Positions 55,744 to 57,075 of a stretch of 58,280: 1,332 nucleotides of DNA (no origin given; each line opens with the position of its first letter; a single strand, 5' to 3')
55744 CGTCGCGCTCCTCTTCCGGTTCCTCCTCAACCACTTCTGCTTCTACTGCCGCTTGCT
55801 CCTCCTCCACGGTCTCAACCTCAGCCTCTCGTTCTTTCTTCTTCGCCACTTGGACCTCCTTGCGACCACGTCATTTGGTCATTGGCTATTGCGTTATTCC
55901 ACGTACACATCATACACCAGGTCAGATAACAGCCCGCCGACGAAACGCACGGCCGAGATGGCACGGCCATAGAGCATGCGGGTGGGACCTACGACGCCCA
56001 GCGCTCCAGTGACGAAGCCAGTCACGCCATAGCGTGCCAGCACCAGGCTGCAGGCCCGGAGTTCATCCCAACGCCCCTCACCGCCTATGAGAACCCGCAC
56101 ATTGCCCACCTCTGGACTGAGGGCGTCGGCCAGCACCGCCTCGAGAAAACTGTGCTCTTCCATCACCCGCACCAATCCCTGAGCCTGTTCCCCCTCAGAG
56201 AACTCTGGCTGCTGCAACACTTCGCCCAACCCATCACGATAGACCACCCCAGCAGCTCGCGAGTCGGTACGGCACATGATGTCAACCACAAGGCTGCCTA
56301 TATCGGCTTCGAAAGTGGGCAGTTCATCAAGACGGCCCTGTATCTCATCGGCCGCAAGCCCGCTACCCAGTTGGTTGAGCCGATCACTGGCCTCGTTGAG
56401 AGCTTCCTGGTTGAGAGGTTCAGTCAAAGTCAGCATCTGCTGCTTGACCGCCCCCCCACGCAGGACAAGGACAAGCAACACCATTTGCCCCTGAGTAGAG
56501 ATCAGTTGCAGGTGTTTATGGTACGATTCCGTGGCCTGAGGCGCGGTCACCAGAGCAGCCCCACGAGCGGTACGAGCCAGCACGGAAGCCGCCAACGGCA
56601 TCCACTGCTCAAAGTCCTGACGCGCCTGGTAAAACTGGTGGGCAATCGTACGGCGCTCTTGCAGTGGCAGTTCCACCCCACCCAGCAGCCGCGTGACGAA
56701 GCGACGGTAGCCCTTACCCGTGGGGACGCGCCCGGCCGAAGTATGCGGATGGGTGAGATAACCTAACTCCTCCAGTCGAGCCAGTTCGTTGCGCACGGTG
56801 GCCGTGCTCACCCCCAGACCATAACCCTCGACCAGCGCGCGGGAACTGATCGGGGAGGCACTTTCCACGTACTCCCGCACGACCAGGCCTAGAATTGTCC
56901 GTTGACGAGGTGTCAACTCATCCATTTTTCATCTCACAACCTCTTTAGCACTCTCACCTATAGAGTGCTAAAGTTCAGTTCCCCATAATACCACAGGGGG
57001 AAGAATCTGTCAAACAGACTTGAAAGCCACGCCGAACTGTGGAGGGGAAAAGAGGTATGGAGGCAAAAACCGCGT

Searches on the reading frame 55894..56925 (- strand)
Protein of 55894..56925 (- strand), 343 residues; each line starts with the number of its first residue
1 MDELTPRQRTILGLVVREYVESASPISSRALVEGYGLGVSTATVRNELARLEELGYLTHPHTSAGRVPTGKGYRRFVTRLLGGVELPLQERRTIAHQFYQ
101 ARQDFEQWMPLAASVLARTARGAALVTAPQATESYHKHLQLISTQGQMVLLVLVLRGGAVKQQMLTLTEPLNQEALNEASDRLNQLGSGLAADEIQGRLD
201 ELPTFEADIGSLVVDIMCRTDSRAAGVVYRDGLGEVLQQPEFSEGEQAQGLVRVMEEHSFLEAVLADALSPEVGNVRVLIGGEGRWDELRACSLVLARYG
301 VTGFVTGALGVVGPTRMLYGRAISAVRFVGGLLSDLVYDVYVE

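Call 74: search_protein_families(library=pfam, proteins=[window:55894-56925:-], max_evalue=0.0001)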
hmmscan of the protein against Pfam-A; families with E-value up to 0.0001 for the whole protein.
window:55894-56925:- (343 aa): 2 families
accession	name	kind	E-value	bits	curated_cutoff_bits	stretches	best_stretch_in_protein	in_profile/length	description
PF01628.27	HrcA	-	6.4e-44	150.9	22.2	1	107-323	2-215/215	HrcA protein C terminal domain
PF01726.22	LexA_DNA_bind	-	1.3e-05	25.3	23.7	1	1-58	1-57/65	LexA DNA binding domain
